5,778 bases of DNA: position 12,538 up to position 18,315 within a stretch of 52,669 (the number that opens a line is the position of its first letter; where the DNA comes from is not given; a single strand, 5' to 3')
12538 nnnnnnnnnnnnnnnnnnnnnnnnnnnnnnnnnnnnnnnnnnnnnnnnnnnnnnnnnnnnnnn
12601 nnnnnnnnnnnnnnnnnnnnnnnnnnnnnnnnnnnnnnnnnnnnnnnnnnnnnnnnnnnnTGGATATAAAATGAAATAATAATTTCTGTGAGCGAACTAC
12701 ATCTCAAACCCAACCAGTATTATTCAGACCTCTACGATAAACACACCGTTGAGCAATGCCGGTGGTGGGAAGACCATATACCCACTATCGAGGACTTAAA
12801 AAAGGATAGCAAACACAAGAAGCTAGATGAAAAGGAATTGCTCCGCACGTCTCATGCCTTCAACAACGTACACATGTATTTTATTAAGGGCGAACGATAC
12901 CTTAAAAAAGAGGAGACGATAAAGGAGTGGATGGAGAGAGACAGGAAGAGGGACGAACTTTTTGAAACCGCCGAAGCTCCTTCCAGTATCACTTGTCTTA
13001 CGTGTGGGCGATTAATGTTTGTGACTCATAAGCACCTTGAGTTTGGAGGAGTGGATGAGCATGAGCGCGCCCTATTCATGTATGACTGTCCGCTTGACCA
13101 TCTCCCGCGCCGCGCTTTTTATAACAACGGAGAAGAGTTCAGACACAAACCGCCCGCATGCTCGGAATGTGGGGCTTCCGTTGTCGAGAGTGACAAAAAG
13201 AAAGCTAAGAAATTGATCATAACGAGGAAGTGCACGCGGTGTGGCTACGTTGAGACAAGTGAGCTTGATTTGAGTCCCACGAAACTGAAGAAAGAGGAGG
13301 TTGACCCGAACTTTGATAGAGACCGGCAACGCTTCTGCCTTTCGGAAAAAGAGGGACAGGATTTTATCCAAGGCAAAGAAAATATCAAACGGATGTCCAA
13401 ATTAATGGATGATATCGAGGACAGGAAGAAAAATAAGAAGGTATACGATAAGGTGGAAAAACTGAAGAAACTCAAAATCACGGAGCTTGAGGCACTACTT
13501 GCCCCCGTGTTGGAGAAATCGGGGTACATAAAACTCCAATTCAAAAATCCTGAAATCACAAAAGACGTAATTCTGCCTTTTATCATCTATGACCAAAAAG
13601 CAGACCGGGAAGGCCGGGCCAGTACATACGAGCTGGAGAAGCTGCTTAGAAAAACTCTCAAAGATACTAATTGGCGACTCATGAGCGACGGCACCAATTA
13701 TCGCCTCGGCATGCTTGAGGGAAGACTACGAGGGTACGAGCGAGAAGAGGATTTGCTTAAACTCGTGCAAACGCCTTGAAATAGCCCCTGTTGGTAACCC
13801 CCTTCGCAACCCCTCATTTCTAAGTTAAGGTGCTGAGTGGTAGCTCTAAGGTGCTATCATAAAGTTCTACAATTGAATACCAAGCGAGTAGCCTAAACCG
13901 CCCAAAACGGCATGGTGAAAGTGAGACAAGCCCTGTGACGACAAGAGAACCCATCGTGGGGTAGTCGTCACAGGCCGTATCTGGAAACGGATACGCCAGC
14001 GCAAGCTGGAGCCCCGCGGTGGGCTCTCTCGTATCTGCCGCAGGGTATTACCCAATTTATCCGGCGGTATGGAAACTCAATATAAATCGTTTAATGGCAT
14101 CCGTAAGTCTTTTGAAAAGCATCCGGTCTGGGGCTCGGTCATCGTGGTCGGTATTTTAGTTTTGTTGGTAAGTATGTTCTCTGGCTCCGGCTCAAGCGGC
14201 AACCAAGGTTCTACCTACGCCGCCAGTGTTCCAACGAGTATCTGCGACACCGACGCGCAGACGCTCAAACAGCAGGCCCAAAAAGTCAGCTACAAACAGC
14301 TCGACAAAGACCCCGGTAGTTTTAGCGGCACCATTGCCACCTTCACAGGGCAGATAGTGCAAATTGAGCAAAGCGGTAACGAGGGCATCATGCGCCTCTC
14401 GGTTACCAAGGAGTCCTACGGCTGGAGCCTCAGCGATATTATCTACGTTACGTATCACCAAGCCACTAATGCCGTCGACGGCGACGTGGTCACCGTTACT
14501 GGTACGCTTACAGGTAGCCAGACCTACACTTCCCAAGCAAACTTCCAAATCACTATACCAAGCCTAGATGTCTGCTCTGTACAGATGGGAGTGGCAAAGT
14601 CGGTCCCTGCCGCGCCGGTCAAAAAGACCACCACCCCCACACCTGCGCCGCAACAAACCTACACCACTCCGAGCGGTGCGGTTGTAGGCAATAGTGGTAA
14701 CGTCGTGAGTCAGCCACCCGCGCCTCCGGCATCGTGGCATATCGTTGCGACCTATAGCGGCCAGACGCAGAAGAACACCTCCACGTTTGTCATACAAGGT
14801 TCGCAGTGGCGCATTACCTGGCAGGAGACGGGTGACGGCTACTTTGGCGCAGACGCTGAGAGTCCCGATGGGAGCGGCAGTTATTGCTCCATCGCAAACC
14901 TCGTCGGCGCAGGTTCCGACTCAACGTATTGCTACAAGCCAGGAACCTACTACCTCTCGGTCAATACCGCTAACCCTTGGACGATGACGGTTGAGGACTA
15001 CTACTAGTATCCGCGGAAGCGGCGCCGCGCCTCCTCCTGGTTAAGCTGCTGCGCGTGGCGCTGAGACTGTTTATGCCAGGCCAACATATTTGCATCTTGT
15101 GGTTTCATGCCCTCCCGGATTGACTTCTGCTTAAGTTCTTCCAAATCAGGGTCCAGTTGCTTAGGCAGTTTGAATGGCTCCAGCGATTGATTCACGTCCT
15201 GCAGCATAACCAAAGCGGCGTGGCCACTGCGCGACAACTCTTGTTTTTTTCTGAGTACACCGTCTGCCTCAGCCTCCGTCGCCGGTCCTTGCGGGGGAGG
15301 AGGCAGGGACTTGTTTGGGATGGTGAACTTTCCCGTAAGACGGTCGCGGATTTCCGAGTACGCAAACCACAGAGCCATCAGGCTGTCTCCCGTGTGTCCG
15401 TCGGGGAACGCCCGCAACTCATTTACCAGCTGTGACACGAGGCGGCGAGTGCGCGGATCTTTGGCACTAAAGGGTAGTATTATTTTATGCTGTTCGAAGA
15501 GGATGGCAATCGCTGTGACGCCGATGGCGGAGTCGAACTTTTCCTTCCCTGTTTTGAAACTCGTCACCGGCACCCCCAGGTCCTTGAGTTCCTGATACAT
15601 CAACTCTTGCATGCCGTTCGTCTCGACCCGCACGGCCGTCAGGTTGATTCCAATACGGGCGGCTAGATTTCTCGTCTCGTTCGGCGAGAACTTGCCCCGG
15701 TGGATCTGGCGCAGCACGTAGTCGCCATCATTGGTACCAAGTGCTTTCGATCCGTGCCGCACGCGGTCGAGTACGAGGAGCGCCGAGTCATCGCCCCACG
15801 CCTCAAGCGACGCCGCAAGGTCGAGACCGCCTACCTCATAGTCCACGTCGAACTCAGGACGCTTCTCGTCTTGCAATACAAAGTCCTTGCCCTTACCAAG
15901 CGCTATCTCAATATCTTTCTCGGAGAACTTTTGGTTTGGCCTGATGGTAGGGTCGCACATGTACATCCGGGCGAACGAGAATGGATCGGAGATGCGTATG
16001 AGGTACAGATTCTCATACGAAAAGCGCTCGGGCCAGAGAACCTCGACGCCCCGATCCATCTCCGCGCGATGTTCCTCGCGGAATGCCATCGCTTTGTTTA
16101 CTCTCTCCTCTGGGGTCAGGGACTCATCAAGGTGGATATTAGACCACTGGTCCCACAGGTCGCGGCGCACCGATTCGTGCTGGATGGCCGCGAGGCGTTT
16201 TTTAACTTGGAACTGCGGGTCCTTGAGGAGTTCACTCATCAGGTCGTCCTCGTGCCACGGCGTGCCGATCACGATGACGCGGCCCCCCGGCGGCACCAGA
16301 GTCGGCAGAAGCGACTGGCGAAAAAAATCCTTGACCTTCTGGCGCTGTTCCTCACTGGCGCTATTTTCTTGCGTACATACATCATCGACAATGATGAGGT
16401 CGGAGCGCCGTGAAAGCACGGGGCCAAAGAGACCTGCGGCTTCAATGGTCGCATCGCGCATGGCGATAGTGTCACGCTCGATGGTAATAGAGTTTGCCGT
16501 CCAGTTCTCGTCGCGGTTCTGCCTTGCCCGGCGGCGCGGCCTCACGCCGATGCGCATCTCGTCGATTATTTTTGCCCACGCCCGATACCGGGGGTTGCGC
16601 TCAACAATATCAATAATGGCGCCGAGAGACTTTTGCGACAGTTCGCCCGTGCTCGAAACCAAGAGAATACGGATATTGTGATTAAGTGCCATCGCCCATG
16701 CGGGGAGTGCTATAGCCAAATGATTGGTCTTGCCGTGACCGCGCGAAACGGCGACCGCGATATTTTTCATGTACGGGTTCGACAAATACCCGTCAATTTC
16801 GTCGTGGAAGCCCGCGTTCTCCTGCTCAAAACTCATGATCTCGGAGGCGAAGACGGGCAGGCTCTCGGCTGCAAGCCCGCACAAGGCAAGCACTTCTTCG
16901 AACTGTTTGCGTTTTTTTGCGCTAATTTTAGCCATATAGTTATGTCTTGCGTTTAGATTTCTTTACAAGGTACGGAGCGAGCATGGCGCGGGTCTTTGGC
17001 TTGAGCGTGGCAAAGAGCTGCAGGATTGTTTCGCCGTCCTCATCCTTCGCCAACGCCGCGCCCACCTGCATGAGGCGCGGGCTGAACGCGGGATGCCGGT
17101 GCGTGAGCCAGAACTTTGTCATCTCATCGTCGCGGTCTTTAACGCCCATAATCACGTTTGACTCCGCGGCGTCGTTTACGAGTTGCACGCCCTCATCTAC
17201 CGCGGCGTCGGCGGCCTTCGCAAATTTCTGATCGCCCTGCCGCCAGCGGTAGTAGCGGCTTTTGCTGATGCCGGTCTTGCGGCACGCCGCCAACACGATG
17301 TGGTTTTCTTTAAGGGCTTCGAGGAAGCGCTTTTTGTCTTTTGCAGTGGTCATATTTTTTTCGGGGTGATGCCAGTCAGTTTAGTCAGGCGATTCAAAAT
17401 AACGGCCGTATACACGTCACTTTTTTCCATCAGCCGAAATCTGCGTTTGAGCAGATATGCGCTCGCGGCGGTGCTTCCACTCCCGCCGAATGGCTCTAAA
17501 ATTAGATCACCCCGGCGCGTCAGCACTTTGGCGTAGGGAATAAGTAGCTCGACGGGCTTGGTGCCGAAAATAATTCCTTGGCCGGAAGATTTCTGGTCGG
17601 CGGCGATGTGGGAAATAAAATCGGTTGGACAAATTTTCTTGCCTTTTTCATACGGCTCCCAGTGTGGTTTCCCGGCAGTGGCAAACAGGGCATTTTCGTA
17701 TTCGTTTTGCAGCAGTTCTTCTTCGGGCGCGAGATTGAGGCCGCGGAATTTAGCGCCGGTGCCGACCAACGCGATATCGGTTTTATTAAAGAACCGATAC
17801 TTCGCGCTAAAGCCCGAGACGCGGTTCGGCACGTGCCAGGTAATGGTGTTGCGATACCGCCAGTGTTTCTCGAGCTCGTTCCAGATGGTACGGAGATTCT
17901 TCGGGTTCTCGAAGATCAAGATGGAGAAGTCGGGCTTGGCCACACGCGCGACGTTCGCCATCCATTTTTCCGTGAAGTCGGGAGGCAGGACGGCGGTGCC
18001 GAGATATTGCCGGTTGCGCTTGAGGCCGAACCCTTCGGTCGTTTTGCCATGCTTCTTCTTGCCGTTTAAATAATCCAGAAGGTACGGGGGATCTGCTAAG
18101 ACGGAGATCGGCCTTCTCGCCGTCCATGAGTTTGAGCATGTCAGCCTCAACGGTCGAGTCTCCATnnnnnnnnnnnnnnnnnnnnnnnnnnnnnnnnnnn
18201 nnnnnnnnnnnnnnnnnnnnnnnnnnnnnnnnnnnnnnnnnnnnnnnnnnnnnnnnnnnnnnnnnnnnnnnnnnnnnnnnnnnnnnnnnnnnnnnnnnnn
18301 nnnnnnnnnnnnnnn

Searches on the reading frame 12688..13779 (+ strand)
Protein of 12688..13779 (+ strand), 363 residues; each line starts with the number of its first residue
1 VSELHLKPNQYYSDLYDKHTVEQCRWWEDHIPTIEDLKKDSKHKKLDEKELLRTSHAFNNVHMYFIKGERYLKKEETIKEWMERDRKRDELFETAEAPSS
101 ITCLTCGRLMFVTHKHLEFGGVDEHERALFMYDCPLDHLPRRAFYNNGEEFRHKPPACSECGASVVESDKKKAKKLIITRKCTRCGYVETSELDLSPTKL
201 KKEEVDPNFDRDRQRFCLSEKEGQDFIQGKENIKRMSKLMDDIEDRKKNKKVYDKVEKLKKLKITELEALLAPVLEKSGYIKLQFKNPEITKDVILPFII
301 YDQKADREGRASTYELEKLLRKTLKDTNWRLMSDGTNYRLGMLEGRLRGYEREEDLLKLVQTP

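Call 16: search_protein_families(library=pfam, proteins=[window:12688-13779:+], max_evalue=0.01)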
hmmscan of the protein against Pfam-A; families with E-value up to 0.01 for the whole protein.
window:12688-13779:+ (363 aa): 0 families

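Call 48: search_protein_families(library=pfam, alignment_id=A3, max_evalue=0.001)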
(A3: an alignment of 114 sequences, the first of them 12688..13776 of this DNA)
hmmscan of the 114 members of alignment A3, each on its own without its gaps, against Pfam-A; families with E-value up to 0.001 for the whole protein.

A. member 1, window:12688-13776:+ (363 aa): 0 families

B. families by the number of members that match (of 114 scanned): 67 families (the first 25 are shown)
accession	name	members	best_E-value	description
PF07508.19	Recombinase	16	3.9e-17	Recombinase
PF00239.26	Resolvase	15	3.9e-34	Resolvase, N terminal domain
PF13408.12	Zn_ribbon_recom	14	3.7e-09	Recombinase zinc beta ribbon domain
PF01555.25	N6_N4_Mtase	3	1.3e-20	DNA methylase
PF07669.17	Eco57I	2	3.7e-30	Eco57I restriction-modification methylase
PF00717.28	Peptidase_S24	2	2.1e-28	Peptidase S24-like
PF01726.22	LexA_DNA_bind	2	3.2e-21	LexA DNA binding domain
PF12728.13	HTH_17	2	1.1e-13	Helix-turn-helix domain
PF02195.25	ParB_N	2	1.3e-09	ParB N-terminal domain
PF20473.4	MmeI_Mtase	2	3.3e-09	MmeI, DNA-methyltransferase domain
PF13401.12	AAA_22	2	1.7e-06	AAA domain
PF01170.24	UPF0020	2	1.6e-05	RMKL-like, methyltransferase domain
PF13191.12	AAA_16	2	0.00028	AAA ATPase domain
PF13651.11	EcoRI_methylase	1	2e-148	Adenine-specific methyltransferase EcoRI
PF00069.31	Pkinase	1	2.8e-51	Protein kinase domain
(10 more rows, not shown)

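Call 73: search_protein_families(library=phrogs, proteins=[window:12688-13779:+], max_evalue=0.001)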
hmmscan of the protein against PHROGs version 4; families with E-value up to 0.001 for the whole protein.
window:12688-13779:+ (363 aa): 0 families

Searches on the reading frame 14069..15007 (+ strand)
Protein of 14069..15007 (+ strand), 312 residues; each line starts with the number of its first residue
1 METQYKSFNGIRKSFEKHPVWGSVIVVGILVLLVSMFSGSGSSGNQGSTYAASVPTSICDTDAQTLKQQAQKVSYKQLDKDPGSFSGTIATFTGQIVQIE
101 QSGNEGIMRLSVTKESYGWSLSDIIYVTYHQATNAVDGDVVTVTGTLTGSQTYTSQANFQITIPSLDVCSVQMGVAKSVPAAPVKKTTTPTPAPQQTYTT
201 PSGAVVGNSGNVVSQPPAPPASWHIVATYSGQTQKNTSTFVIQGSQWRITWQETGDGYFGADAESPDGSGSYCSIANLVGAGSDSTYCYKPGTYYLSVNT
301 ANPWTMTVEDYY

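Call 16: search_protein_families(library=pfam, proteins=[window:14069-15007:+], max_evalue=0.01)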
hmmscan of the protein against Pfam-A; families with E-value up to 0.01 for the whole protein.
window:14069-15007:+ (312 aa): 1 family
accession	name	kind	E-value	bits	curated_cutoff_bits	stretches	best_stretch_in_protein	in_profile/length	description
PF03843.18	Slp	-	0.00064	19.6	22.5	0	64-108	9-54/153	Outer membrane lipoprotein Slp family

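Call 45: search_protein_families(library=pfam, alignment_id=A2, max_evalue=0.001)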
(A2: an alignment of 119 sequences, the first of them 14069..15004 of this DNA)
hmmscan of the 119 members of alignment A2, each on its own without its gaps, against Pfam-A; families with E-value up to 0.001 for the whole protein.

A. member 1, window:14069-15004:+ (312 aa): 1 family
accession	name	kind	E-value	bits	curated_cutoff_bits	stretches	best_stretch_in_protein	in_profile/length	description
PF03843.18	Slp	-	0.00064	19.6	22.5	0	64-108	9-54/153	Outer membrane lipoprotein Slp family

B. families by the number of members that match (of 119 scanned): 47 families (the first 25 are shown)
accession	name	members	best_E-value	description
PF11611.13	DUF4352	5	1e-22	Domain of unknown function (DUF4352)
PF13248.11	Zn_ribbon_3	5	8e-07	zinc-ribbon domain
PF12869.13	tRNA_anti-like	4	3.4e-25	tRNA_anti-like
PF09136.16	Glucodextran_B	4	7.3e-13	Glucodextranase, domain B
PF01471.23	PG_binding_1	4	2.3e-07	Putative peptidoglycan binding domain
PF12773.13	DZR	4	9.4e-06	Double zinc ribbon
PF00082.27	Peptidase_S8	2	2.7e-41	Subtilase family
PF10881.14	DUF2726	2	1.6e-28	Protein of unknown function (DUF2726)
PF00565.23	SNase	2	8.8e-26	Staphylococcal nuclease homologue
PF07553.16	Lipoprotein_Ltp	2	3.7e-24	Host cell surface-exposed lipoprotein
PF14373.11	Imm_superinfect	2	1.1e-17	Superinfection immunity protein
PF13240.11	Zn_Ribbon_1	2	5.6e-06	zinc-ribbon domain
PF01679.22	Pmp3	2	0.00018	Proteolipid membrane potential modulator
PF16729.10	DUF5067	2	0.00024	Domain of unknown function (DUF5067)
PF01555.25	N6_N4_Mtase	1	4.8e-28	DNA methylase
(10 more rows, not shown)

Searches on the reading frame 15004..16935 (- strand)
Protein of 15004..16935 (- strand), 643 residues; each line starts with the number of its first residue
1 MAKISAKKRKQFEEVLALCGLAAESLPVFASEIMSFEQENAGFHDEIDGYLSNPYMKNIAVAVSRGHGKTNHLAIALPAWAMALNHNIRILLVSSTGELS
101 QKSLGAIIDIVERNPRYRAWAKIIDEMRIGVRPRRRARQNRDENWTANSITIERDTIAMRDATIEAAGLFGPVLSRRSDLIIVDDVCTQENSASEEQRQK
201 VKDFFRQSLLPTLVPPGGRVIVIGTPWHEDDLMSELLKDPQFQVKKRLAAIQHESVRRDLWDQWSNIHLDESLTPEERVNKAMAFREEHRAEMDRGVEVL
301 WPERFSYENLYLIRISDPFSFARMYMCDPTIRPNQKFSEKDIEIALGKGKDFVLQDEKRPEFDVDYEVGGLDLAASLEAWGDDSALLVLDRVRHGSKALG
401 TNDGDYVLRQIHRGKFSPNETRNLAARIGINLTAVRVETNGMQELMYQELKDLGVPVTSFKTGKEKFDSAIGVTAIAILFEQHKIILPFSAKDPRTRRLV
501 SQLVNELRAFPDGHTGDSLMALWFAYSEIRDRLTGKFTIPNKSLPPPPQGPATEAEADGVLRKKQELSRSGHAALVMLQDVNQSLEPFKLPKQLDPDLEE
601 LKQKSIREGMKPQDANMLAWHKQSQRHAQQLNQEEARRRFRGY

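Call 16: search_protein_families(library=pfam, proteins=[window:15004-16935:-], max_evalue=0.01)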
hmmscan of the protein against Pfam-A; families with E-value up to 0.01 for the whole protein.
window:15004-16935:- (643 aa): 0 families

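Call 73: search_protein_families(library=phrogs, proteins=[window:15004-16935:-], max_evalue=0.001)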
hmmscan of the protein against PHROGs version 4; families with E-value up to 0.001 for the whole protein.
window:15004-16935:- (643 aa): 5 families
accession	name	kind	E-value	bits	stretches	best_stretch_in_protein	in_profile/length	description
phrog_38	-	head and packaging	2.9e-71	242.2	1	6-543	255-717/760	terminase large subunit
phrog_4758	-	head and packaging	3.3e-17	63.6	1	56-246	57-227/243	terminase large subunit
phrog_2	-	head and packaging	1.3e-08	35.1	1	58-526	280-589/807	terminase large subunit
phrog_28155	-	head and packaging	7.9e-05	23.6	0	215-254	210-248/260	terminase large subunit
phrog_7579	-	head and packaging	0.0009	19.5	0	199-290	120-210/239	terminase large subunit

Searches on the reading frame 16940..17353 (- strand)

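Call 22: search_protein_families(library=pfam, proteins=[window:16940-17353:-], max_evalue=0.001)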
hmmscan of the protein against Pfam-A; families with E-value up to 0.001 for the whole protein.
window:16940-17353:- (137 aa): 1 family
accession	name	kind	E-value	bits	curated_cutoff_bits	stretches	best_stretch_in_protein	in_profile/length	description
PF13384.12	HTH_23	-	0.00056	20.1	24.6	0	3-39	3-39/50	Homeodomain-like domain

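Call 73: search_protein_families(library=phrogs, proteins=[window:16940-17353:-], max_evalue=0.001)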
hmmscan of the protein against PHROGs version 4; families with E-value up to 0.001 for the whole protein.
window:16940-17353:- (137 aa): 3 families
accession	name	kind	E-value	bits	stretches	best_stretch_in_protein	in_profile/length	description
phrog_4044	-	head and packaging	6.6e-10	39.8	1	3-63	25-85/180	terminase small subunit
phrog_157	-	integration and excision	3.3e-05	24.1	1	3-53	201-253/580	transposase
phrog_4102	-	head and packaging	4.8e-05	24.6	1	3-53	16-61/166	terminase small subunit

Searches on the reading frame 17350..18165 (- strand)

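Call 22: search_protein_families(library=pfam, proteins=[window:17350-18165:-], max_evalue=0.001)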
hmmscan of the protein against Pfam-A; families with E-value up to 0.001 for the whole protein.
window:17350-18165:- (271 aa): 1 family
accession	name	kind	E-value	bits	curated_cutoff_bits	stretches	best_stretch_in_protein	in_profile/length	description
PF01555.25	N6_N4_Mtase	-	2.8e-18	67.1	26.7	1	24-254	6-217/221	DNA methylase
